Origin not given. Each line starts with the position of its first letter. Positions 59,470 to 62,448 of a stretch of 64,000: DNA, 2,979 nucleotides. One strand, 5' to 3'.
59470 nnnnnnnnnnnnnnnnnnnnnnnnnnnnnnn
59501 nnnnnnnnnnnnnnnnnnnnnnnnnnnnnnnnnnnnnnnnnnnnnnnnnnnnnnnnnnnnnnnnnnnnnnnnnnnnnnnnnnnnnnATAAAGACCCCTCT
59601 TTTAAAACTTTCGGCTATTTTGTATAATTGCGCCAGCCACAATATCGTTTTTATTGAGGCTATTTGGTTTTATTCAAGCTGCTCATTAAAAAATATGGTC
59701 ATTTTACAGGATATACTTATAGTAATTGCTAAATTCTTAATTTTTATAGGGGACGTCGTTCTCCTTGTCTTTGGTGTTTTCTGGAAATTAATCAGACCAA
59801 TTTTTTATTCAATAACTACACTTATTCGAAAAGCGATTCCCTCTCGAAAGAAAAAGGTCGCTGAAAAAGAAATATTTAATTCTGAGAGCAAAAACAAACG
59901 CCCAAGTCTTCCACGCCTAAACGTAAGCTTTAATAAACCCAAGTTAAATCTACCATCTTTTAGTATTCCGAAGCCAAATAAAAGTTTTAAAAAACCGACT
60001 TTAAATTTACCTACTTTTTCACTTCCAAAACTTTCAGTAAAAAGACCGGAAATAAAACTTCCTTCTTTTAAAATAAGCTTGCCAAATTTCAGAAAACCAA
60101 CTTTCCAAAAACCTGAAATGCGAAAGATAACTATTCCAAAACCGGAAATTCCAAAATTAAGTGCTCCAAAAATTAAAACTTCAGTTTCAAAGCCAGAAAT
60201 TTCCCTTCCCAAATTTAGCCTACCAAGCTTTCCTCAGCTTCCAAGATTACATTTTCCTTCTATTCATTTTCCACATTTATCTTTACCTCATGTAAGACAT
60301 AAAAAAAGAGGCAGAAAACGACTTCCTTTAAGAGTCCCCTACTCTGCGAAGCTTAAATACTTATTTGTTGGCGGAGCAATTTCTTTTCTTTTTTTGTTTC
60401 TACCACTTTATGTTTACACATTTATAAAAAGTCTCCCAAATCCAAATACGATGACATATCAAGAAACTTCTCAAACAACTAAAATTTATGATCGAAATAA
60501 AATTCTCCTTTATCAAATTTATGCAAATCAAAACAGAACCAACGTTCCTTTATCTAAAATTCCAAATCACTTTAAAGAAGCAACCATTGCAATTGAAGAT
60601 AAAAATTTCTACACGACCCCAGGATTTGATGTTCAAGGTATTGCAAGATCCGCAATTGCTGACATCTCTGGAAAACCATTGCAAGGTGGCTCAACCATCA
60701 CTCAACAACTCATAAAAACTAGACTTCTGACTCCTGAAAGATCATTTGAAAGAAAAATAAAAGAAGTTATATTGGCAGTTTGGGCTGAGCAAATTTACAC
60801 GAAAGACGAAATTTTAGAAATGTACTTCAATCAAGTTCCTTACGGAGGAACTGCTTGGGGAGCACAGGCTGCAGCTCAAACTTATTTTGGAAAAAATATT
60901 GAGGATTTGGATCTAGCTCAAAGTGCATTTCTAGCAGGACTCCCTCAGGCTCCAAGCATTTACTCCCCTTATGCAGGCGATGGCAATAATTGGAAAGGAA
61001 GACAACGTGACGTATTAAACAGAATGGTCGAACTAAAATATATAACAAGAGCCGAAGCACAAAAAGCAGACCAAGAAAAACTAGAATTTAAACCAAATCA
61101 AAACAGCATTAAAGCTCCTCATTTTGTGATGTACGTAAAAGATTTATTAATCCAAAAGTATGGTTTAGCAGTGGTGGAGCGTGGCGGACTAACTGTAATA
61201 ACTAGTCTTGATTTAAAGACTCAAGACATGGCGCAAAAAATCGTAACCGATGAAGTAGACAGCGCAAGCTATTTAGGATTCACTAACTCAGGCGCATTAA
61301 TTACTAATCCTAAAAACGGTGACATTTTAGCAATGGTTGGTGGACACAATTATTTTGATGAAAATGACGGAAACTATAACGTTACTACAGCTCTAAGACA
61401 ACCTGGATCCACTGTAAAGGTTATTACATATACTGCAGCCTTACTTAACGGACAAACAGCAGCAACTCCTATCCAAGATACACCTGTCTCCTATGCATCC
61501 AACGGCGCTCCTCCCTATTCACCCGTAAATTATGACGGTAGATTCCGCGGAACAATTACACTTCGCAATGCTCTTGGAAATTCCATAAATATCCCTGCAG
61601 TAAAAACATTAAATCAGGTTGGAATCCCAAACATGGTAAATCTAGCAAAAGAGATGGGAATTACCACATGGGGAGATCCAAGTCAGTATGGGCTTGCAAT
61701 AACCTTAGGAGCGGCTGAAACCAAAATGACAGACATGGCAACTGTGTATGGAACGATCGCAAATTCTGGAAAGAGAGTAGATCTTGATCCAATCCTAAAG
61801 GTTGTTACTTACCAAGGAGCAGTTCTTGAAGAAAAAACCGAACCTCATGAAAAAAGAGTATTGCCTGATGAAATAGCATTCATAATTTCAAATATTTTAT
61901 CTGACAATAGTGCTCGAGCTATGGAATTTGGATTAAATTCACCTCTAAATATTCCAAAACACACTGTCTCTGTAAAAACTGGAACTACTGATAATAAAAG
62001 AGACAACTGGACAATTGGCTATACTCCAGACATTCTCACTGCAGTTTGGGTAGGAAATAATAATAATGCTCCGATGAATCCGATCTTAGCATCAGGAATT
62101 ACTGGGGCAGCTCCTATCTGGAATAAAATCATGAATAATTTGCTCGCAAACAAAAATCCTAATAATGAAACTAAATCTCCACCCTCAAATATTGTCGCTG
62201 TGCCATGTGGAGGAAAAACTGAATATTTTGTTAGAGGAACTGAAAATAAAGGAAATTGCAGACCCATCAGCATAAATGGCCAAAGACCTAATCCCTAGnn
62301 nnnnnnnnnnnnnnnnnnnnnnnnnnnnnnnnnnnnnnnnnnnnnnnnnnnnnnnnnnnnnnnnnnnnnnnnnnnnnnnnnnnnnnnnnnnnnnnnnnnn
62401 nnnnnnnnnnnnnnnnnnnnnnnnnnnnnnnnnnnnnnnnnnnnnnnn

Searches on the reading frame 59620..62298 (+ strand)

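Call 32: search_protein_families(library=pfam, proteins=[window:59620-62298:+], max_evalue=0.00001)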
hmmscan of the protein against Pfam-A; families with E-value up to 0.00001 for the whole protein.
window:59620-62298:+ (892 aa): 2 families
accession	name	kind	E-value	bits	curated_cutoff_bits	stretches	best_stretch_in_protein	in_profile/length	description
PF00912.28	Transgly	-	8.2e-60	201.7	27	1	297-469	5-177/178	Transglycosylase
PF00905.27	Transpeptidase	-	2.1e-24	86.7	22.1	1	559-838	3-298/299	Penicillin binding protein transpeptidase domain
